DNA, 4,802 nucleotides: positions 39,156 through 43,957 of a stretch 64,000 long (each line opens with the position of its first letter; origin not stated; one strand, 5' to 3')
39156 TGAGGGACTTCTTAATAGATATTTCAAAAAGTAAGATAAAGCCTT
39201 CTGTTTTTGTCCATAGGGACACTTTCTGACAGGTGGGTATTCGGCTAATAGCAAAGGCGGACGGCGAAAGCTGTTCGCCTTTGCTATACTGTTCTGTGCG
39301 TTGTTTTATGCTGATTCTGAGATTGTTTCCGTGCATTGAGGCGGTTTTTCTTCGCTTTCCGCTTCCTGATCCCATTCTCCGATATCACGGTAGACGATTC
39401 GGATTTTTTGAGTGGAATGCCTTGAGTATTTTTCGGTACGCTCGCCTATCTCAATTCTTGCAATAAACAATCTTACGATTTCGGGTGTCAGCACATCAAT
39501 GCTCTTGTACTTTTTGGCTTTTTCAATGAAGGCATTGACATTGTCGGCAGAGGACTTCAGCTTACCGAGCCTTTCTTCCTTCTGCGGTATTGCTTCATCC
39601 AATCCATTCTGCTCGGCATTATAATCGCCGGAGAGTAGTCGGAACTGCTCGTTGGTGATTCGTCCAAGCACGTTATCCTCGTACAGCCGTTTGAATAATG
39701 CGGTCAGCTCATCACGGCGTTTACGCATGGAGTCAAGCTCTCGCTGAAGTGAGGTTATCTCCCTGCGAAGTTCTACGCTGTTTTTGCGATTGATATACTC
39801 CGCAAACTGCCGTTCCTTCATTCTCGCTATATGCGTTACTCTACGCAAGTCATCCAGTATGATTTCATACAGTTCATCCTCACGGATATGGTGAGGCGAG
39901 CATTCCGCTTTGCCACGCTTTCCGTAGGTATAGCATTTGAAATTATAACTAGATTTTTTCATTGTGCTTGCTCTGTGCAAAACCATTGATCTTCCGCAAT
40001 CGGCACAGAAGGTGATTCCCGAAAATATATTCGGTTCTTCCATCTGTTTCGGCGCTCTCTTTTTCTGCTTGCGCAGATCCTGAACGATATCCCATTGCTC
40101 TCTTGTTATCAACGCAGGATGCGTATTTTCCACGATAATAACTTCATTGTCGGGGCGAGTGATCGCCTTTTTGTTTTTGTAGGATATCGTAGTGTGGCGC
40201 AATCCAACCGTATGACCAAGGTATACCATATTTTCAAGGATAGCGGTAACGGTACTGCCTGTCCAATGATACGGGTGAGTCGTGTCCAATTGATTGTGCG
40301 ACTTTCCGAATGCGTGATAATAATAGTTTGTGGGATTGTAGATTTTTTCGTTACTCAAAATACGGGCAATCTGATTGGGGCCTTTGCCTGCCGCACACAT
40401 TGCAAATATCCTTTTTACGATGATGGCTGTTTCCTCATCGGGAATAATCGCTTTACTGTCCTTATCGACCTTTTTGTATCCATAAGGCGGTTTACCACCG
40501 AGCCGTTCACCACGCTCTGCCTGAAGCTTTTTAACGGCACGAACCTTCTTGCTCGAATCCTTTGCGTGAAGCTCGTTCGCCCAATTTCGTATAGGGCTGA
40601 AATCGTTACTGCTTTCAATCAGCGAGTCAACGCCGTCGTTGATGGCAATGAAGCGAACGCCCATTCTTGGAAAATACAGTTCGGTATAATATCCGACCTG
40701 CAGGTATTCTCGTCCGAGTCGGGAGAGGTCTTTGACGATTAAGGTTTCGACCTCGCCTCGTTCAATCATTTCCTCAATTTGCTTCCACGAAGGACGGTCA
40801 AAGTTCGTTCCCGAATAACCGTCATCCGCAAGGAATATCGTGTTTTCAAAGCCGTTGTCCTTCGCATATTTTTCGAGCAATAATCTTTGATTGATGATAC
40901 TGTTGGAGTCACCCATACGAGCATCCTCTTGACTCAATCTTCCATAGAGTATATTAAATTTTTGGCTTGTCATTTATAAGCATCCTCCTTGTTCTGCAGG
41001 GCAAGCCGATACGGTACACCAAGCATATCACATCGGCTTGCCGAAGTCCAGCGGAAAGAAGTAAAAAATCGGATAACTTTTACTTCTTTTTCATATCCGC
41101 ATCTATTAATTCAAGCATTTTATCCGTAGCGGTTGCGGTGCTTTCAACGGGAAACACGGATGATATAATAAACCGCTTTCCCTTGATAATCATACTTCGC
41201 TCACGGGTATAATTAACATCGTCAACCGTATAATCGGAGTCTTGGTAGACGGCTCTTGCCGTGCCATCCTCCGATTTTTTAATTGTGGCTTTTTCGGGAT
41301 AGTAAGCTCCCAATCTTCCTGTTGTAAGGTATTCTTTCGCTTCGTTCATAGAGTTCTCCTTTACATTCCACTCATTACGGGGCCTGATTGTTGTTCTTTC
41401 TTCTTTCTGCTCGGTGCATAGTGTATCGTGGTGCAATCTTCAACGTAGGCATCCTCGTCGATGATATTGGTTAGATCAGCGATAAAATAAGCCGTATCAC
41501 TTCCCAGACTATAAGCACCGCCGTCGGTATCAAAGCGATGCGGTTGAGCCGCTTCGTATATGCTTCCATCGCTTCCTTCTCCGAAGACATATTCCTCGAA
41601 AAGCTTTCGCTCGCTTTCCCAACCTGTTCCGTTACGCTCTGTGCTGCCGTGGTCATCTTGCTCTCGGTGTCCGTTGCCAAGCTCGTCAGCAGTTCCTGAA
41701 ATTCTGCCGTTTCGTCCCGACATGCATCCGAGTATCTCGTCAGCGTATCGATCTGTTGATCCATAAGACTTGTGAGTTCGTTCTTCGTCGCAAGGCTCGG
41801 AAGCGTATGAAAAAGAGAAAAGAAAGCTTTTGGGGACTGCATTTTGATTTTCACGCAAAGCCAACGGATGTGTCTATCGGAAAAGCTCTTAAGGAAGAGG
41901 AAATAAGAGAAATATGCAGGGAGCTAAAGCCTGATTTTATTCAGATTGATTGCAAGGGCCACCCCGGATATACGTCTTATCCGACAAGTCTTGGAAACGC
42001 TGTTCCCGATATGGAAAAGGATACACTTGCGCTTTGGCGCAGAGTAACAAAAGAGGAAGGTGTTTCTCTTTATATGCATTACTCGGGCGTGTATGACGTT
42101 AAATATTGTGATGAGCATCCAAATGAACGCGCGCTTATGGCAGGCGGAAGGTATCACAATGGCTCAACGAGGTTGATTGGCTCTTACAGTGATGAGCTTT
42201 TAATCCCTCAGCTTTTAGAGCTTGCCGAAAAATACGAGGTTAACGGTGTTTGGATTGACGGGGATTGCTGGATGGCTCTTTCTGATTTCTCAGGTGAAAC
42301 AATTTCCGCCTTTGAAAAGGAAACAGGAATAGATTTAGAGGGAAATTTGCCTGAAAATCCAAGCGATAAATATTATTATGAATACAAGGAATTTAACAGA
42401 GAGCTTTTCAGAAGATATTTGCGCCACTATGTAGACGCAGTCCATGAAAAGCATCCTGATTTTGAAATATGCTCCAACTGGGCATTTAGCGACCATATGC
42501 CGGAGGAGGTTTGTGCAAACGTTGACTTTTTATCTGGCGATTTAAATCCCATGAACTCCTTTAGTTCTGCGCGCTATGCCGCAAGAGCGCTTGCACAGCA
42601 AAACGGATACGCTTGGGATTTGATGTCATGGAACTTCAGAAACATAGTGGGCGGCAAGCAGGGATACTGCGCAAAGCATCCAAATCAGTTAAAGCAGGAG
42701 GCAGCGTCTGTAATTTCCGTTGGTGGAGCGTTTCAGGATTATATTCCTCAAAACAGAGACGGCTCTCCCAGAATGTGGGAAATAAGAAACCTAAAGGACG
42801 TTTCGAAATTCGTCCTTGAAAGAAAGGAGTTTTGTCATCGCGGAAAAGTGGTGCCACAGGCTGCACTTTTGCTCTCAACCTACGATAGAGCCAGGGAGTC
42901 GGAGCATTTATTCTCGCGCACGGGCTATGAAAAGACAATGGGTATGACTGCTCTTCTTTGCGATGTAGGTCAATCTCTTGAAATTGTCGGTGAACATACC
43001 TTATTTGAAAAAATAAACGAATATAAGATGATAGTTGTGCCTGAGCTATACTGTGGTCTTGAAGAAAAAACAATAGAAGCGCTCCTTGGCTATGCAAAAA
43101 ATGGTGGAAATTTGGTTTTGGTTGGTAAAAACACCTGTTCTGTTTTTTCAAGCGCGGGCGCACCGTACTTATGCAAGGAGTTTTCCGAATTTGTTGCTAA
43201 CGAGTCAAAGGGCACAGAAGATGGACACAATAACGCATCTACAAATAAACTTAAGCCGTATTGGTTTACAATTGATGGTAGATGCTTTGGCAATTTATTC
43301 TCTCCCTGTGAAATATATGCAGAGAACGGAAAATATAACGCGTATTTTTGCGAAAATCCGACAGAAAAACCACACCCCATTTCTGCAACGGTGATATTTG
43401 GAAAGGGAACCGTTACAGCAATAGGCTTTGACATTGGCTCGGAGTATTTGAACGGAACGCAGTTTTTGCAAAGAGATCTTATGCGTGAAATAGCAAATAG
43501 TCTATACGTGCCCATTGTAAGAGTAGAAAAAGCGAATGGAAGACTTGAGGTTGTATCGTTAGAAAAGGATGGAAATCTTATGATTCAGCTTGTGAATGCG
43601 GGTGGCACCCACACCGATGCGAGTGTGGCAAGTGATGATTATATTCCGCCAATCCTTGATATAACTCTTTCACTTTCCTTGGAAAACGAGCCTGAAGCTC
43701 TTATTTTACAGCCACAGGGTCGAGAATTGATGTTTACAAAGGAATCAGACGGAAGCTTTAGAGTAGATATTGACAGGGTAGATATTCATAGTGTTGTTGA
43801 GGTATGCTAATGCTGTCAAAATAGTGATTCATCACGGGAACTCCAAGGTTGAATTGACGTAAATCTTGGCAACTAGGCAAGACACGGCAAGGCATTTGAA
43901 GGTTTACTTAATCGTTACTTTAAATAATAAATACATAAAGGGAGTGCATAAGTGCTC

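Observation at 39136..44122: The 3' end of reverse rubrerythrin is a reused integration hotspot, with three successive versions of the gene's C-terminus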

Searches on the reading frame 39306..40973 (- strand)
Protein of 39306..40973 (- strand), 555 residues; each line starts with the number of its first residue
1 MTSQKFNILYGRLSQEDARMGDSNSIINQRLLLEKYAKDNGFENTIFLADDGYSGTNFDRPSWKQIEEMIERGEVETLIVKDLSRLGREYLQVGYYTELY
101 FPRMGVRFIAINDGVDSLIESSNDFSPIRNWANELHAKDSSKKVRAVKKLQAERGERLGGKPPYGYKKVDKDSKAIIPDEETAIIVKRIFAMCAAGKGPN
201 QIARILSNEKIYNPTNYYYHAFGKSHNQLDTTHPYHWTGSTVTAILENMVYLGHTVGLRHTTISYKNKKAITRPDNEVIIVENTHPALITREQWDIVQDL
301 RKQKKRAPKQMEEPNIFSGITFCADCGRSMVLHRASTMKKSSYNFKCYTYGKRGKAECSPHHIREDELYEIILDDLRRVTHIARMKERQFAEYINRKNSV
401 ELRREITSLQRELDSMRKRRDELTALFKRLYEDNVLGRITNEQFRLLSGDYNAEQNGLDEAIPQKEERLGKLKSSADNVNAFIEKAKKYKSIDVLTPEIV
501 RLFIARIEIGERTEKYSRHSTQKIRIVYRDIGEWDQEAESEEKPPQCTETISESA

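Call 3: search_protein_families(library=pfam, proteins=[window:39306-40973:-], max_evalue=0.01)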
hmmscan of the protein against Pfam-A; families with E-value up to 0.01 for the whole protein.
window:39306-40973:- (555 aa): 5 families
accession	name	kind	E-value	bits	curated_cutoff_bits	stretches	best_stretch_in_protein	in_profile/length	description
PF07508.19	Recombinase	-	2e-20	73.4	21.1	1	180-303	1-101/102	Recombinase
PF14287.11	DUF4368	-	2.8e-18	66.3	25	1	470-534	3-66/67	Domain of unknown function (DUF4368)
PF00239.26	Resolvase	-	3.1e-17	63.4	23.3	1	8-156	2-144/145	Resolvase, N terminal domain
PF13408.12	Zn_ribbon_recom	-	3.8e-15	56.5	25.3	1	316-377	1-58/58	Recombinase zinc beta ribbon domain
PF04977.20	DivIC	-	0.0082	16.4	28.9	1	399-434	19-55/80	Septum formation initiator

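Call 9: find_encoding_contigs(protein=window:39306-40973:-, flank=8000, max_places=10)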
Protein window:39306-40973:- (555 aa): 4 contigs read that carry it; 2 places shown.
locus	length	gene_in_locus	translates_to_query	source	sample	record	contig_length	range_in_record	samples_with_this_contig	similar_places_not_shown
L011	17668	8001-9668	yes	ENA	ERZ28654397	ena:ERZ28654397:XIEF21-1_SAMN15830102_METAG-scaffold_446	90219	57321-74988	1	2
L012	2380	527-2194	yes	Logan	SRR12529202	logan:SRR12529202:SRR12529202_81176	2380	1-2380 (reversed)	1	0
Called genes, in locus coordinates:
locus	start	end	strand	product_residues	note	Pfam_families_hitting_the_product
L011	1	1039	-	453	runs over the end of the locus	PF02386:TrkH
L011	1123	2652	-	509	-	PF04616:Glyco_hydro_43, PF17851:GH43_C2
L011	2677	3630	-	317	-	PF03629:SASA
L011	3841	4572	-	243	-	PF25164:CoiA_N, PF25169:DUF7830 (faint), PF06054:CoiA_nuc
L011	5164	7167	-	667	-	-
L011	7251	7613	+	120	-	-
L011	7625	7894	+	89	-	-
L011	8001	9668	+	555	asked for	PF00239:Resolvase, PF07508:Recombinase, PF13408:Zn_ribbon_recom, PF14287:DUF4368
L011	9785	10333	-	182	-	PF21349:RUBY_RBDX, PF02915:Rubrerythrin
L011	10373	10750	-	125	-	PF01475:FUR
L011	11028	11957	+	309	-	PF03733:YccF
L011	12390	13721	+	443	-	PF02878:PGM_PMM_I, PF02879:PGM_PMM_II, PF02880:PGM_PMM_III, PF00408:PGM_PMM_IV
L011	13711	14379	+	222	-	PF25084:LbH_EIF2B, PF25087:GMPPB_C, PF00132:Hexapep (weak)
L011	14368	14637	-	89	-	PF20648:DUF6809 (weak)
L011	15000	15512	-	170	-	-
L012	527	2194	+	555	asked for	PF00239:Resolvase, PF07508:Recombinase, PF13408:Zn_ribbon_recom, PF14287:DUF4368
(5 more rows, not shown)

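Call 11: find_related_loci(query=window:39306-40973:-, collection=genome_contigs, flank=10000)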
Query window:39306-40973:- (555 aa) in genome_contigs; peptide patterns used: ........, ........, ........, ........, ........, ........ (x = any residue, [..] = any of these).
70 stretches matched a pattern; 43 encode a relative of the query (tblastn E <= 1e-3); 43 distinct loci.
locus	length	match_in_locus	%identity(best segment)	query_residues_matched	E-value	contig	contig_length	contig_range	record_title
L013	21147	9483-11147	98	1-555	0e+0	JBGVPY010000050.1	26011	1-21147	MAG: Eubacteriales bacterium isolate fecal_MAG_177 fecal_MAG_177_contig_0050, whole genome shotgun sequence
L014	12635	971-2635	90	1-555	0e+0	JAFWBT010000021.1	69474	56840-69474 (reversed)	MAG: Clostridia bacterium isolate RGIG5595 Sheep_Colon.Co__c2117657, whole genome shotgun sequence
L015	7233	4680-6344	91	1-555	0e+0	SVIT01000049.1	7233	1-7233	MAG: Clostridiales bacterium isolate SIG416 NODE_154306_length_7233_cov_2.154236, whole genome shotgun sequence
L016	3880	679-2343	90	1-555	0e+0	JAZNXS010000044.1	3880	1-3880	MAG: Candidatus Scatosoma sp. isolate T1900044778_TS20190244.MAGScoT_cleanbin_000044 SGB_2528_k141_2396979, whole genome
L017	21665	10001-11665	89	1-555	0e+0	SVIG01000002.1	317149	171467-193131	MAG: Clostridiales bacterium isolate SIG403 NODE_236_length_317149_cov_9.555734, whole genome shotgun sequence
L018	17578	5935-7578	79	1-546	0e+0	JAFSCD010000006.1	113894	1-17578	MAG: Oscillospiraceae bacterium isolate RGIG3008 Goat_Rectum-3__c130, whole genome shotgun sequence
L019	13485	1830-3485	79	1-551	0e+0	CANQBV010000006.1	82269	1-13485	MAG: uncultured Clostridia bacterium isolate Lapin-001__bin61 genome assembly, contig: Lapin-001__NODE_430_length_82269_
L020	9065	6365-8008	78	1-546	0e+0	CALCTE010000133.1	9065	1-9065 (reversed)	MAG TPA_asm: uncultured Clostridia bacterium isolate SRR6425795_bin.57_CONCOCT_v1.1_MAG genome assembly, contig: ERZ1767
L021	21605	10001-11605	79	1-535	0e+0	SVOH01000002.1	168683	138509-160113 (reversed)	MAG: Oscillospiraceae bacterium isolate SIG560 NODE_377_length_168683_cov_2.384857, whole genome shotgun sequence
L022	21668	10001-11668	75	1-553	0e+0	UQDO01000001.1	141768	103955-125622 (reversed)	uncultured Ruminococcaceae bacterium isolate UMGS172 genome assembly, contig: NODE_68_length_141768_cov_44.922216, whole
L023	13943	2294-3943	77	1-548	0e+0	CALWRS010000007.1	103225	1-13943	MAG: uncultured Lachnospiraceae bacterium isolate BRZ_LQ__bin44 genome assembly, contig: BRZ_LQ__NODE_244_length_103225_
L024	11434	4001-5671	76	1-554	0e+0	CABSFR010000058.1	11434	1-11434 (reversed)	MAG TPA_asm: uncultured Clostridiales bacterium isolate MGYG-HGUT-02250 genome assembly, contig: GUT_GENOME139809_58, wh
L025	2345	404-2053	77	1-548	0e+0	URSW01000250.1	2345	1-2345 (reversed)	uncultured Clostridiales bacterium isolate UMGS1312 genome assembly, contig: NODE_12408_length_2345_cov_2.631004, whole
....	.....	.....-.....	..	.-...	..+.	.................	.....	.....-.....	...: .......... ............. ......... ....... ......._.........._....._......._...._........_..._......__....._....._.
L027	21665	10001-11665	74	1-555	0e+0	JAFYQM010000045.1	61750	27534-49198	MAG: Oscillibacter sp. isolate RGIG7329 Water_buffalos_Cecum-4__c465714, whole genome shotgun sequence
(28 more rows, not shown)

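Call 49: search_protein_families(library=pfam, proteins=[L013:5908-6951:+, L013:7422-7745:+, L013:7732-9093:+, L013:8477-8983:+, L013:9107-9376:+, L013:3392-5308:-, L013:2620-3435:-, L013:1941-2513:-], max_evalue=0.001)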
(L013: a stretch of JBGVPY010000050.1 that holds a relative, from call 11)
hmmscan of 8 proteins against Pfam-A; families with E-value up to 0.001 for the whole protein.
L013:5908-6951:+ (347 aa): 5 families
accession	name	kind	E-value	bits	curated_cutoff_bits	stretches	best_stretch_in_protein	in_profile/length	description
PF13481.12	AAA_25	-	1.6e-26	93.6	27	1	31-200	11-194/195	AAA domain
PF06745.19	ATPase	-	2.5e-06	27.5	26.6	0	115-200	88-168/231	KaiC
PF13401.12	AAA_22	-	4.8e-05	24.1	27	1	55-195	6-123/130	AAA domain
PF03796.21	DnaB_C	-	0.00044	20.2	27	0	56-200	21-182/255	DnaB-like helicase C terminal domain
PF00154.27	RecA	-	0.00066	19.7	27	1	51-201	49-193/262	recA bacterial DNA recombination protein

L013:7422-7745:+ (107 aa): 2 families
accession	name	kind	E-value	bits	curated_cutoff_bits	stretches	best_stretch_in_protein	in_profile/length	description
PF21983.2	NikA-like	-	2.1e-16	60.2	27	1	2-67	3-70/72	Mobilization protein NikA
PF05713.17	MobC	-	5.4e-07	30.4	23.2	1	53-96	2-45/45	Bacterial mobilisation protein (MobC)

L013:7732-9093:+ (453 aa): 1 family
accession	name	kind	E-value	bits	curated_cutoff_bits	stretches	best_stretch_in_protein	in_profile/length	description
PF03432.20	Relaxase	-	2.5e-39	135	24.6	1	24-154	1-132/132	MobA/VirD2-like, nuclease domain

L013:8477-8983:+ (168 aa): 0 families

L013:9107-9376:+ (89 aa): 0 families

L013:3392-5308:- (638 aa): 5 families
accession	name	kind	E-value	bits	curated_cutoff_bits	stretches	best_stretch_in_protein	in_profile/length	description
PF01381.28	HTH_3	-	4.2e-13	49.5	23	1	14-68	1-55/55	Helix-turn-helix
PF12844.13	HTH_19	-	1e-12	48.2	30.2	1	11-72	1-62/64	Helix-turn-helix domain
PF13560.12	HTH_31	-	3e-08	34.3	27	1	11-64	3-57/64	Helix-turn-helix domain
PF07022.19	Phage_CI_repr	-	1.7e-06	28.7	22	1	25-72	15-61/65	Bacteriophage CI repressor helix-turn-helix domain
PF18735.6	HEPN_RiboL-PSP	-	0.00016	22.1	28.4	1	586-637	143-181/191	RiboL-PSP-HEPN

L013:2620-3435:- (271 aa): 0 families

L013:1941-2513:- (190 aa): 0 families

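Call 50: search_dna_similar(query=window:39306-40973:-, collection=plasmids, mode=protein, max_rows=12)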
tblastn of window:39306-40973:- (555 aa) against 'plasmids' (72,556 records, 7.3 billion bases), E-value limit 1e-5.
Records with a match: 347; places in all: 406; records where one place covers at least 80% of the query: 83.
Best place of each record, by identity: <60% 347.
By first word of the organism name: Enterococcus 89; Ralstonia 54; Bacillus 22; Subdoligranulum 9; Mesorhizobium 8; Enterobacter 7; Paracoccus 7; Microvirga 7; Cereibacter 7; Priestia 7; and 66 more.
By predicted mobility (MOB-suite, as given by PLSDB): non-mobilizable 166; mobilizable 112; conjugative 69.
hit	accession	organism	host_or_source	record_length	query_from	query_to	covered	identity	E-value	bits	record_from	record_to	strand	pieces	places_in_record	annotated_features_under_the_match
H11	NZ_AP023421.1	Pusillibacter faecalis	Homo sapiens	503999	9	533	95%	42.8%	3e-120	397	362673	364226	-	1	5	recombinase family protein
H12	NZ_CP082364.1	Bacillus badius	bacterial cell,soil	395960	5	535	96%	41.4%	5e-120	397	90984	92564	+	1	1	recombinase family protein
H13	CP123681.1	Salmonella enterica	animal-swine-market swine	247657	3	532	95%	40.6%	4e-112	374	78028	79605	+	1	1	DUF4368 domain-containing protein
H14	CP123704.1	Salmonella enterica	animal-swine-market swine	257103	3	532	95%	40.6%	4e-112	374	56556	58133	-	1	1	DUF4368 domain-containing protein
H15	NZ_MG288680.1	Klebsiella pneumoniae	-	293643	3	532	95%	40.6%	4e-112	374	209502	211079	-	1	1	DUF4368 domain-containing protein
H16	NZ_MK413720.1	Enterobacter cloacae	Zhejiang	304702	3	532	95%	40.6%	4e-112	374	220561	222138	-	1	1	DUF4368 domain-containing protein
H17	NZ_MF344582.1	Citrobacter freundii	Homo sapiens,Urine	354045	3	532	95%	40.6%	4e-112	374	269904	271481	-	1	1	DUF4368 domain-containing protein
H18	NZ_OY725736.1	Monoglobus pectinilyticus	-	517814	1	552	99%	38.7%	3e-112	375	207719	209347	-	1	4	recombinase family protein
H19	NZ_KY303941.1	Enterococcus faecalis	fecal material of a Blue whale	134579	4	541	97%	39.0%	3e-115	383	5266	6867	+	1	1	recombinase family protein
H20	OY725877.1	Subdoligranulum variabile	-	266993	1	539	97%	37.9%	6e-113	376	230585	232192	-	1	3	none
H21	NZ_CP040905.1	Enterococcus faecium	retail chicken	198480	9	529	94%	38.8%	2e-96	328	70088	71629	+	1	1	tndX: site-specific resolvase TndX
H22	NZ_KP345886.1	Enterococcus faecium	-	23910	9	529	94%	38.8%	5e-96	327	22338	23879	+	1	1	tndX: site-specific resolvase TndX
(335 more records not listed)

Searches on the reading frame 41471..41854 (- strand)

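Call 3: search_protein_families(library=pfam, proteins=[window:41471-41854:-], max_evalue=0.01)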
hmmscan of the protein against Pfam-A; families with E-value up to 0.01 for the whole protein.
window:41471-41854:- (127 aa): 1 family
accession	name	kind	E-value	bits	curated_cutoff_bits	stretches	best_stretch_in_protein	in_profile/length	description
PF07464.16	ApoLp-III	-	0.0014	19.2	36.3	1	21-105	49-130/146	Apolipophorin-III precursor (apoLp-III)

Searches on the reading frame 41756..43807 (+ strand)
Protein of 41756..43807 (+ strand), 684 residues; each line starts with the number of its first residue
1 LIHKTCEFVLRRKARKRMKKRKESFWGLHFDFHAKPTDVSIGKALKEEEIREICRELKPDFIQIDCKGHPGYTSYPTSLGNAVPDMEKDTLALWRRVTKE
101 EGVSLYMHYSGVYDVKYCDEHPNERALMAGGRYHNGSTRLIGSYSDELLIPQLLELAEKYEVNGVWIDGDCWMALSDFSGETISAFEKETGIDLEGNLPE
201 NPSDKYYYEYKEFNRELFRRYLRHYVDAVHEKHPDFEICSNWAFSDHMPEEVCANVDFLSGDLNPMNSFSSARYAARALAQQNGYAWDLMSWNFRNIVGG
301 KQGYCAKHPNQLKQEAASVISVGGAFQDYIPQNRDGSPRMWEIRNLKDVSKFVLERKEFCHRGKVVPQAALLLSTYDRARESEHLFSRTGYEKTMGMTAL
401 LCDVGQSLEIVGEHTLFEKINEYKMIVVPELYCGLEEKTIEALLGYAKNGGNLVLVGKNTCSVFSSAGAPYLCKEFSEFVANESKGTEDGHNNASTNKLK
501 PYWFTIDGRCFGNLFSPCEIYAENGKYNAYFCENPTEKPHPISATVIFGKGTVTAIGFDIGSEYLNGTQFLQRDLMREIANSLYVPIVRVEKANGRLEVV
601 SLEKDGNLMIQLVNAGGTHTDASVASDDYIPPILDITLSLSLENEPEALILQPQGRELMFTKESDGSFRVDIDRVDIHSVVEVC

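Call 3: search_protein_families(library=pfam, proteins=[window:41756-43807:+], max_evalue=0.01)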
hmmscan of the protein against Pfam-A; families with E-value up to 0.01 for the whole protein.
window:41756-43807:+ (684 aa): 2 families
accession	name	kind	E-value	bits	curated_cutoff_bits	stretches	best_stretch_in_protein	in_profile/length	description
PF01120.23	Alpha_L_fucos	-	5.6e-05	23.2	25.2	1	66-352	115-339/345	Alpha-L-fucosidase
PF08532.16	Glyco_hydro_42M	-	0.0003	20.8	25.8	1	418-455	53-89/207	Beta-galactosidase trimerisation domain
